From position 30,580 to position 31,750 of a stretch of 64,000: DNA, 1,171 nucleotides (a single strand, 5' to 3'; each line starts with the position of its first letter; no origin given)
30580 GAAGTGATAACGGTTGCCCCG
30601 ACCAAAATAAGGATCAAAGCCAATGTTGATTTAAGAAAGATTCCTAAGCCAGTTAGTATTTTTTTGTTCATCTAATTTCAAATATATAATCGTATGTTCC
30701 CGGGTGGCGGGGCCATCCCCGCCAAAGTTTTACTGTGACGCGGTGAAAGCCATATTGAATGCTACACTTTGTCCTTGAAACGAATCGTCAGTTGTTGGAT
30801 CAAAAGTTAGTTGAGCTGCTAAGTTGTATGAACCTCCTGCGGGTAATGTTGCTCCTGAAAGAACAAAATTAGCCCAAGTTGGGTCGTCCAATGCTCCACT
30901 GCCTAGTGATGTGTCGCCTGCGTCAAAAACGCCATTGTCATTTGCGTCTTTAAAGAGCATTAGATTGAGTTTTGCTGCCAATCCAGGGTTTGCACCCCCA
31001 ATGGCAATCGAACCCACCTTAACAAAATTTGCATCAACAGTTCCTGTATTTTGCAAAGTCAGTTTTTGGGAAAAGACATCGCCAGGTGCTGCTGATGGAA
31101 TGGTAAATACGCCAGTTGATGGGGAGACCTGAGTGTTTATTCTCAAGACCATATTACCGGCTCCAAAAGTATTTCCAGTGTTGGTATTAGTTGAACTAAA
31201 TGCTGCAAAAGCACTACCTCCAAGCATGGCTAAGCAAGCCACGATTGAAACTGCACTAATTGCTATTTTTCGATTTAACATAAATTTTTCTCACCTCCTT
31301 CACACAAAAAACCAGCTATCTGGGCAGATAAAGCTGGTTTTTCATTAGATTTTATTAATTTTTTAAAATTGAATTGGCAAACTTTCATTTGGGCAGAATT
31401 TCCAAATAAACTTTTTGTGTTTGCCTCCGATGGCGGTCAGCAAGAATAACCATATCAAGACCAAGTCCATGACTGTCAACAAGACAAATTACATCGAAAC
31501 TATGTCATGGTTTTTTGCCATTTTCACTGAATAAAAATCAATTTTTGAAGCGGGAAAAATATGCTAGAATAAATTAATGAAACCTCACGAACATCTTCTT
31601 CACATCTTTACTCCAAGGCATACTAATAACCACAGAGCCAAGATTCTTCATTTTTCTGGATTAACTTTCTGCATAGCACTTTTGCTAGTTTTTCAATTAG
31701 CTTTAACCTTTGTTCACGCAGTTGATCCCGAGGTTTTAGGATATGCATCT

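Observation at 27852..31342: Complete SipW signal peptidase / TasA-like fibre operon in a CPR-like genome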

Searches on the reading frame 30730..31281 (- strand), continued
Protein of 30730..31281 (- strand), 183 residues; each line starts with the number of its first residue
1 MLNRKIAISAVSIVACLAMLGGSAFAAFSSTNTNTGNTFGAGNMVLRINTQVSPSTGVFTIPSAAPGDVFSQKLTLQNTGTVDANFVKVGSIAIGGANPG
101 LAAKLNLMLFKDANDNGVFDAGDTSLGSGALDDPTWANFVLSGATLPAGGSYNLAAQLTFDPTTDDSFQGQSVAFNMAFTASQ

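Call 71: search_protein_families(library=pfam, proteins=[L003:9173-9934:+, L003:9931-11061:+, L004:9152-9865:+, L004:9867-10970:+, L005:9210-9989:+, L005:9986-10987:+, L021:7187-8128:+, L021:8083-9135:+, L017:7356-8483:+, L017:8588-9403:+], max_evalue=0.01)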
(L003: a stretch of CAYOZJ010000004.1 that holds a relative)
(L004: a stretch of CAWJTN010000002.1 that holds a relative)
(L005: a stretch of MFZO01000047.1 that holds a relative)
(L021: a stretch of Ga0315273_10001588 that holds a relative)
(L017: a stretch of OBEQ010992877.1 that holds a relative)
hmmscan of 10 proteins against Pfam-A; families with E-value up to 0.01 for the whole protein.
L003:9173-9934:+ (253 aa): 1 family
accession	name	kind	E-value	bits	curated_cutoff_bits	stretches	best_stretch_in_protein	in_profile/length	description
PF00932.25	LTD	-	1.7e-11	44.9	34.3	1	67-181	7-108/109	Lamin Tail Domain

L003:9931-11061:+ (376 aa): 1 family
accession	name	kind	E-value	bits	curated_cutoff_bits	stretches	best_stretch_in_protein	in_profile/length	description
PF00932.25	LTD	-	1.6e-16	61.1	34.3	1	229-330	15-108/109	Lamin Tail Domain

L004:9152-9865:+ (237 aa): 1 family
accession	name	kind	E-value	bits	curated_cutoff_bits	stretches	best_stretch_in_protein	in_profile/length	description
PF00932.25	LTD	-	7e-19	68.7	34.3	1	66-189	6-108/109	Lamin Tail Domain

L004:9867-10970:+ (367 aa): 1 family
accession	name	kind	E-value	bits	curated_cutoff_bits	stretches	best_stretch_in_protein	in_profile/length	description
PF00932.25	LTD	-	1.8e-14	54.5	34.3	1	179-321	5-108/109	Lamin Tail Domain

L005:9210-9989:+ (259 aa): 1 family
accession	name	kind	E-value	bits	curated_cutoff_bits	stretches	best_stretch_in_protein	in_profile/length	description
PF00932.25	LTD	-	3e-12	47.3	34.3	1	69-183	6-107/109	Lamin Tail Domain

L005:9986-10987:+ (333 aa): 1 family
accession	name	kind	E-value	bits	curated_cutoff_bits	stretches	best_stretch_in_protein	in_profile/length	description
PF00932.25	LTD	-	2.5e-16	60.5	34.3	1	171-287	5-108/109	Lamin Tail Domain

L021:7187-8128:+ (313 aa): 1 family
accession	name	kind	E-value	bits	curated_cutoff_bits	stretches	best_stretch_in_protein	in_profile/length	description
PF06958.17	Pyocin_S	-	0.001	20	22.5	1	172-253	9-94/139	S-type Pyocin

L021:8083-9135:+ (350 aa): 2 families
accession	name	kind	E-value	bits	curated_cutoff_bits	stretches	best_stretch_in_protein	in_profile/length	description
PF00932.25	LTD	-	2.6e-17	63.6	34.3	1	188-316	6-108/109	Lamin Tail Domain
PF12389.13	Peptidase_M73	-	0.0037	17.6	22.5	0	50-90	37-76/196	Camelysin metallo-endopeptidase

L017:7356-8483:+ (375 aa): 2 families
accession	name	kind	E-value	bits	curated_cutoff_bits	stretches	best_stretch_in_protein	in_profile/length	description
PF00932.25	LTD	-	8.2e-11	42.7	34.3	1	179-329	5-108/109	Lamin Tail Domain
PF12389.13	Peptidase_M73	-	0.0043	17.3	22.5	0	19-81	13-75/196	Camelysin metallo-endopeptidase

L017:8588-9403:+ (271 aa): 1 family
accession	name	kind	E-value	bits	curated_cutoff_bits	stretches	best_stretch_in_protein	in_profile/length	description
PF00932.25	LTD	-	3.8e-15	56.7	34.3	1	85-196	3-108/109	Lamin Tail Domain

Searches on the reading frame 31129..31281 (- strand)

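Call 13: search_protein_families(library=ncbifam, proteins=[window:31129-31281:-], max_evalue=10)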
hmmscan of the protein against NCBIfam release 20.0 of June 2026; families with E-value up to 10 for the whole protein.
seq(51 aa): 2 families
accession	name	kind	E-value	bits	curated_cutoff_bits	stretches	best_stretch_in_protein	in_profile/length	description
TIGR04088.1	cognate_SipW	domain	0.0015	18.7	19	1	12-43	3-33/34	SipW-dependent-type signal peptide-containing protein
NF046066.1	BioflmMtrxTasA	equivalog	0.012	15.1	450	1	3-47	4-47/264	biofilm matrix protein TasA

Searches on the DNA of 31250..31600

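Call 40: search_rna_families(source=window, start=31250, end=31600, threshold=evalue, max_evalue=1)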
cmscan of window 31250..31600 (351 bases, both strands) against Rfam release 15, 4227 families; matches with E-value up to 1: 1.
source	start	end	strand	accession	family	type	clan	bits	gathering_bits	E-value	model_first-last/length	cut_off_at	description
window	31303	31389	-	RF01859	Phe_leader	Cis-reg; leader;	-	21.2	55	0.29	1-125/125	no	Phenylalanine leader peptide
